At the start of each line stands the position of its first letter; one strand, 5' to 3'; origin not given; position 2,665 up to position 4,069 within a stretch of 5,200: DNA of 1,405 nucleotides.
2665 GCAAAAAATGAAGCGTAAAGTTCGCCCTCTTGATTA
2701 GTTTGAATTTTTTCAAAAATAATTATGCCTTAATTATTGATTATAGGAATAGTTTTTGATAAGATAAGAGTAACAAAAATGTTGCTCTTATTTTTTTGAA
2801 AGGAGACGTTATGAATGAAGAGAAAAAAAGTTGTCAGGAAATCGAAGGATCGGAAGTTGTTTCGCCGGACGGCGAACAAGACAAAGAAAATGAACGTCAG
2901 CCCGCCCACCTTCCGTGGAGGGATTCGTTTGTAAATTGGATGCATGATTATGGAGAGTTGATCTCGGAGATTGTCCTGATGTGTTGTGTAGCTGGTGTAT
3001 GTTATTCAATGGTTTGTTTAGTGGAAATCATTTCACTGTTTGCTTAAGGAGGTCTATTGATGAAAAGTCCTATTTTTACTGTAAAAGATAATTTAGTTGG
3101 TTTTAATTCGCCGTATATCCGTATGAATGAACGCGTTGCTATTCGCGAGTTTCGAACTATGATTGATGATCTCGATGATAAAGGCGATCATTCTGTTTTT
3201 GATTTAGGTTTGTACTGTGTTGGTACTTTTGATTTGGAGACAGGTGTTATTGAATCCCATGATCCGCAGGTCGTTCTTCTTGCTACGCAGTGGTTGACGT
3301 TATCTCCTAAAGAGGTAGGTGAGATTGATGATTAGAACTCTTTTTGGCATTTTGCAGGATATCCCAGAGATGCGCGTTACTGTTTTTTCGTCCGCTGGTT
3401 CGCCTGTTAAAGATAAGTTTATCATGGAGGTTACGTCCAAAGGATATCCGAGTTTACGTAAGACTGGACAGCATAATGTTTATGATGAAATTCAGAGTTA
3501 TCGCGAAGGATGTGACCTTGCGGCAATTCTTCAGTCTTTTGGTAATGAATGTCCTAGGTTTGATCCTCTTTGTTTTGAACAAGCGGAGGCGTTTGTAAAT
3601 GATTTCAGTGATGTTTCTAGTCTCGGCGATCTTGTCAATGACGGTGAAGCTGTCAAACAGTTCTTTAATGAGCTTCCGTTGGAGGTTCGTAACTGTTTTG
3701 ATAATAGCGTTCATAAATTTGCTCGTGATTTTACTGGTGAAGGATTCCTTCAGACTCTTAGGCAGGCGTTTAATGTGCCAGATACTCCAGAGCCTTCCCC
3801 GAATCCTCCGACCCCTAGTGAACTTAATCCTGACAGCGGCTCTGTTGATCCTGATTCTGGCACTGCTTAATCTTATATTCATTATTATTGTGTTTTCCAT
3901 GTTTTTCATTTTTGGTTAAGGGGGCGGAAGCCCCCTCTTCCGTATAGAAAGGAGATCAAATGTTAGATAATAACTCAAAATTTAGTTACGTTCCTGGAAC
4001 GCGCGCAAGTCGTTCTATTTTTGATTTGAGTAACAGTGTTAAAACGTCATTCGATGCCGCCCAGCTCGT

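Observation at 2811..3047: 78-aa tail-anchored Cys-rich membrane protein: candidate single-gene lysis (MS2 L-like architecture) or other membrane-acting accessory protein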

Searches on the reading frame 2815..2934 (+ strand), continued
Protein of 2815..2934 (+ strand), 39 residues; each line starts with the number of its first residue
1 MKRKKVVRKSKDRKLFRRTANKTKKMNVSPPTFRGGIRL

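Call 80: search_protein_families(library=padloc, proteins=[L122:555-821:+], max_evalue=1)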
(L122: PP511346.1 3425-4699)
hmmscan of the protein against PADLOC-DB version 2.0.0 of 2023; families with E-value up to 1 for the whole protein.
L122:555-821:+ (88 aa): 0 families

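Call 98: search_protein_families(library=phrogs, proteins=[L122:555-821:+], max_evalue=0.1)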
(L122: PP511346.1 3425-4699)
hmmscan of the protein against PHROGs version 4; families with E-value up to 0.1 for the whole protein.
L122:555-821:+ (88 aa): 0 families

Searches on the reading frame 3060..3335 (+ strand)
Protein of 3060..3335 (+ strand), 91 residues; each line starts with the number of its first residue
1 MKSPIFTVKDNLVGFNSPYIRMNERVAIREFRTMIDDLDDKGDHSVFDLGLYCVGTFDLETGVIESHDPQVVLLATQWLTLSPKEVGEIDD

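Call 3: search_protein_families(library=pfam, proteins=[window:3060-3335:+], max_evalue=1)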
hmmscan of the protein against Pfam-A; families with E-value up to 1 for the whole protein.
window:3060-3335:+ (91 aa): 1 family
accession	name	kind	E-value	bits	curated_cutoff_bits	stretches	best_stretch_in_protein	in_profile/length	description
PF20577.3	Phage_ORF5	-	6.3e-15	55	27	1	5-72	1-69/75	Phage ORF5 protein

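Call 4: search_protein_families(library=phrogs, proteins=[window:3060-3335:+], max_evalue=1)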
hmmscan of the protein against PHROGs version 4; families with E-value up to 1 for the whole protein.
window:3060-3335:+ (91 aa): 2 families
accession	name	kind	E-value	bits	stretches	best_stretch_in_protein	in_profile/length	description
phrog_1670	-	DNA, RNA and nucleotide metabolism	4.1e-15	56.5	1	1-80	1-82/96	DNA binding protein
phrog_5766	-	unknown function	0.032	15.3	1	28-48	3-23/52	-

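Call 24: find_homologous_proteins(query=window:3060-3335:+, max_evalue=1e-10)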
Query window:3060-3335:+ (91 aa): 36 proteins with E <= 1e-10 among 37 candidates.
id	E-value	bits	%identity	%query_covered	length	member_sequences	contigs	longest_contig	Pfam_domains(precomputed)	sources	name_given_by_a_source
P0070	3.7e-52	192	98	100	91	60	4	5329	PF20577.5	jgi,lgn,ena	-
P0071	5.3e-48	179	89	100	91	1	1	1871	PF20577.5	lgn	-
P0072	1.0e-47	178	88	100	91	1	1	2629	PF20577.5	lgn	-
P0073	1.3e-47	177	89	100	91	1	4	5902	PF20577.5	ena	-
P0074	1.8e-47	177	90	100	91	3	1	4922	PF20577.5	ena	-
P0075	2.6e-47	176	88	100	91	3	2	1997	PF20577.5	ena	-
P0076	3.6e-47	176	89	100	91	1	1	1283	PF20577.5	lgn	-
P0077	5.3e-47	175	86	100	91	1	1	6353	PF20577.5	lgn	-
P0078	9.9e-47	175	87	100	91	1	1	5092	PF20577.5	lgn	-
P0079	1.4e-46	174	88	100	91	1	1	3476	PF20577.5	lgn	-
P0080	7.5e-46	172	83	99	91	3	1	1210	PF20577.5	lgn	-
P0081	5.0e-45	169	84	100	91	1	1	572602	PF20577.5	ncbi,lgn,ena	-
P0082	1.8e-44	167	81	100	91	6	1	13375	PF20577.5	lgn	-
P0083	2.0e-44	167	82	99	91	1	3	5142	PF20577.5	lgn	-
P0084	4.3e-44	166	95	90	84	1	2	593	PF20577.5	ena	-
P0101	1.4e-36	142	74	100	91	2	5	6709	PF20577.5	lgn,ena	-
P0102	1.9e-36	142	73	100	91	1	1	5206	PF20577.5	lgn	-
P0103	1.4e-33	133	69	100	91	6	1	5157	PF20577.5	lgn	-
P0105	9.6e-28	114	63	97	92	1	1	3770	PF20577.5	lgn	-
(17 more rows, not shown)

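Call 25: find_encoding_contigs(protein=P0105, flank=3000, max_places=4)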
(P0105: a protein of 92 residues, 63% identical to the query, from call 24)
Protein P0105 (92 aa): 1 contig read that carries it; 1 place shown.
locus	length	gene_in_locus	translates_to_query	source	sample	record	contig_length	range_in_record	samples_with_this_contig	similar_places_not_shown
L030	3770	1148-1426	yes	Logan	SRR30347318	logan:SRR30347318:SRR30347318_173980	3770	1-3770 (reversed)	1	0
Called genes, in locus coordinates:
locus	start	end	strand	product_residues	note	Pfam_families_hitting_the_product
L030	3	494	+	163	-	?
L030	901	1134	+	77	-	-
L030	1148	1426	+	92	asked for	PF20577:Phage_ORF5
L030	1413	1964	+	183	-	PF09675:Chlamy_scaf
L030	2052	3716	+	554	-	PF02305:Phage_F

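Call 26: find_encoding_contigs(protein=P0103, flank=3000, max_places=4)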
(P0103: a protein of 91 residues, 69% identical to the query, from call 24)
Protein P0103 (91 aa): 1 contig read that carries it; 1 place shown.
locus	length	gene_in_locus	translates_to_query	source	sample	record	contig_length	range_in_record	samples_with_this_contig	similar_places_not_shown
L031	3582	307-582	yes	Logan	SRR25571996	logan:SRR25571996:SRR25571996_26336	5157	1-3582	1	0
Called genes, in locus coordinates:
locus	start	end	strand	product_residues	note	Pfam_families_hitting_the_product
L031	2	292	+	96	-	?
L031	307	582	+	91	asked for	PF20577:Phage_ORF5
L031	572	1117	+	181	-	PF09675:Chlamy_scaf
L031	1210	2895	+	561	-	PF02305:Phage_F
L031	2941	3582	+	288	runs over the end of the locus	-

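Call 27: find_encoding_contigs(protein=P0102, flank=3000, max_places=4)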
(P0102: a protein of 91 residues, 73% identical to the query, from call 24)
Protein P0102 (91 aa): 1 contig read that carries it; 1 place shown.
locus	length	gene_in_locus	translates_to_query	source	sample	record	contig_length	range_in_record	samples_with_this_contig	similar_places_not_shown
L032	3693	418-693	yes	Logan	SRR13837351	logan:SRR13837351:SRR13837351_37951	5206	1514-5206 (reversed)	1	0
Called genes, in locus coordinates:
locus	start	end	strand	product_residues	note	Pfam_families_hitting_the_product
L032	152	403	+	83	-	-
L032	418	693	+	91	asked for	PF20577:Phage_ORF5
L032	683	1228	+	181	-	PF09675:Chlamy_scaf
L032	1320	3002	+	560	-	PF02305:Phage_F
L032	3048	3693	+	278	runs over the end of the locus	-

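Call 28: find_encoding_contigs(protein=P0101, flank=3000, max_places=6)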
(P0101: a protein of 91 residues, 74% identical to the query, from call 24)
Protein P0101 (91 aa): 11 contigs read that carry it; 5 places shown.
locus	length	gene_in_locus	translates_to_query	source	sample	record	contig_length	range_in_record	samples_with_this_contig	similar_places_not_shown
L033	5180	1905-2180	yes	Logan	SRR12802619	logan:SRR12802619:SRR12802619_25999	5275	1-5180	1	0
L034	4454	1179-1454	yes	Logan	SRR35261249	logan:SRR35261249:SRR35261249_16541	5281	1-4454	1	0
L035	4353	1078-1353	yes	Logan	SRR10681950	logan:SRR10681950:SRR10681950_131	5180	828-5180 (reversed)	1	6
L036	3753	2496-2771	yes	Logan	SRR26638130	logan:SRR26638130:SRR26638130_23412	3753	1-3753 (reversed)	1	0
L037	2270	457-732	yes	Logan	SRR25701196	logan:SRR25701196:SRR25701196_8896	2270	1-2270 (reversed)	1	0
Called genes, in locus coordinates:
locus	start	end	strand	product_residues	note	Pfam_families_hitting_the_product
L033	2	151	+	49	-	?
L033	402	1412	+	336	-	PF23343:REP_ORF2-G2P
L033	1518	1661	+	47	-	-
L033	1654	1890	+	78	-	-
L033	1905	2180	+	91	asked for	PF20577:Phage_ORF5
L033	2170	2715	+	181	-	PF09675:Chlamy_scaf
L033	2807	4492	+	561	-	PF02305:Phage_F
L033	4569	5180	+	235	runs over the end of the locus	?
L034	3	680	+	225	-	?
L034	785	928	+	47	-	-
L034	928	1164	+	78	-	-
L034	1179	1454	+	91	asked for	PF20577:Phage_ORF5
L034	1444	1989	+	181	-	PF09675:Chlamy_scaf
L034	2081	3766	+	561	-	PF02305:Phage_F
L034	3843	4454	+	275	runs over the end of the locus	-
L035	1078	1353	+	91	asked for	PF20577:Phage_ORF5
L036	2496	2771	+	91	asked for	PF20577:Phage_ORF5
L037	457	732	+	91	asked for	PF20577:Phage_ORF5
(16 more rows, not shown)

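Call 29: find_encoding_contigs(protein=P0082, flank=3000, max_places=4)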
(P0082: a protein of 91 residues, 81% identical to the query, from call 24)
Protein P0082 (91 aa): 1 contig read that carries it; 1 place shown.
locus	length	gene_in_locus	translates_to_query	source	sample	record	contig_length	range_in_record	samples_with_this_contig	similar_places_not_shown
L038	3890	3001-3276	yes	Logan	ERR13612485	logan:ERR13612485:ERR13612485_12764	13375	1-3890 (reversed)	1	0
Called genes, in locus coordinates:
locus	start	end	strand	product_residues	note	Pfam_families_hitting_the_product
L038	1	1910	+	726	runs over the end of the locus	PF12051:DUF3533, PF12698:ABC2_membrane_3, PF01061:ABC2_membrane (weak)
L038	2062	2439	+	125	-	PF01476:LysM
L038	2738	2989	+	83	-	-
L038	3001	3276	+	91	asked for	PF20577:Phage_ORF5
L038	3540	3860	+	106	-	-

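Call 78: search_protein_families(library=pfam, proteins=[L030:901-1134:+], max_evalue=0.1)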
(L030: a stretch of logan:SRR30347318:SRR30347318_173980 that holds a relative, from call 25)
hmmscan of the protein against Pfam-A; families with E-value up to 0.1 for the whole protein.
L030:901-1134:+ (77 aa): 3 families
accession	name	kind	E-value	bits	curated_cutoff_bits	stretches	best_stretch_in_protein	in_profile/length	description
PF16165.10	Ferlin_C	-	0.051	13.9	29.4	1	21-70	95-144/154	Ferlin C-terminus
PF15225.11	IL32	-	0.058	14.2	27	1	5-41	11-47/100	Interleukin 32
PF15053.11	Njmu-R1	-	0.064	12.7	27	1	17-56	140-180/352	Njmu-R1-like protein family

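Call 98: search_protein_families(library=phrogs, proteins=[L030:901-1134:+, L031:56-292:+], max_evalue=0.1)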
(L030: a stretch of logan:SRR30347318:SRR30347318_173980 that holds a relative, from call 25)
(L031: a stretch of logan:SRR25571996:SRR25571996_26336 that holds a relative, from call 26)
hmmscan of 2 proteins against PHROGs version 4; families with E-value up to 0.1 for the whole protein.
L030:901-1134:+ (77 aa): 1 family
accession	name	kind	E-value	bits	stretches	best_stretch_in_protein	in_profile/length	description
phrog_26072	-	unknown function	0.071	14.3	1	49-76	18-49/65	-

L031:56-292:+ (78 aa): 0 families

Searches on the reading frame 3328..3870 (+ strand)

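Call 3: search_protein_families(library=pfam, proteins=[window:3328-3870:+], max_evalue=1)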
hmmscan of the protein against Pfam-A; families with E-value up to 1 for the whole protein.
window:3328-3870:+ (180 aa): 2 families
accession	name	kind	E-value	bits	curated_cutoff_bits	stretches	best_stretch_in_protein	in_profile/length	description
PF09675.16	Chlamy_scaf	-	3.8e-19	69.5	25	1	36-162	4-127/134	Chlamydia-phage Chp2 scaffold (Chlamy_scaf)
PF10025.14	DUF2267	-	0.08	13.6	29.8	1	99-151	31-84/122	Uncharacterized conserved protein (DUF2267)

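Call 4: search_protein_families(library=phrogs, proteins=[window:3328-3870:+], max_evalue=1)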
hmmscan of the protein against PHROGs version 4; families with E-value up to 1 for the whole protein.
window:3328-3870:+ (180 aa): 3 families
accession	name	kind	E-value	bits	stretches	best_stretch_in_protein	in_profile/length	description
phrog_1642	-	head and packaging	1.7e-16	61.5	1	38-165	19-135/152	virion structural protein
phrog_24439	-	head and packaging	0.00057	21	1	110-140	27-57/82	virion structural protein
phrog_24309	-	head and packaging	0.0015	19.7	1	14-69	7-62/136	virion structural protein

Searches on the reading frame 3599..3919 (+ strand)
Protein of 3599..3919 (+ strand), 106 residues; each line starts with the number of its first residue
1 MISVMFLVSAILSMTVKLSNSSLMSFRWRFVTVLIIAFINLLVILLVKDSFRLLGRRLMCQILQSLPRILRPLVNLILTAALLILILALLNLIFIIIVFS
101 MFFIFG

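Call 98: search_protein_families(library=phrogs, proteins=[window:3599-3919:+], max_evalue=0.1)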
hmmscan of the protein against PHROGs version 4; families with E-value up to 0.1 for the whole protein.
window:3599-3919:+ (106 aa): 1 family
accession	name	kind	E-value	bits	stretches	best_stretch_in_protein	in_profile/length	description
phrog_7771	-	unknown function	0.054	14.3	1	22-49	3-29/46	-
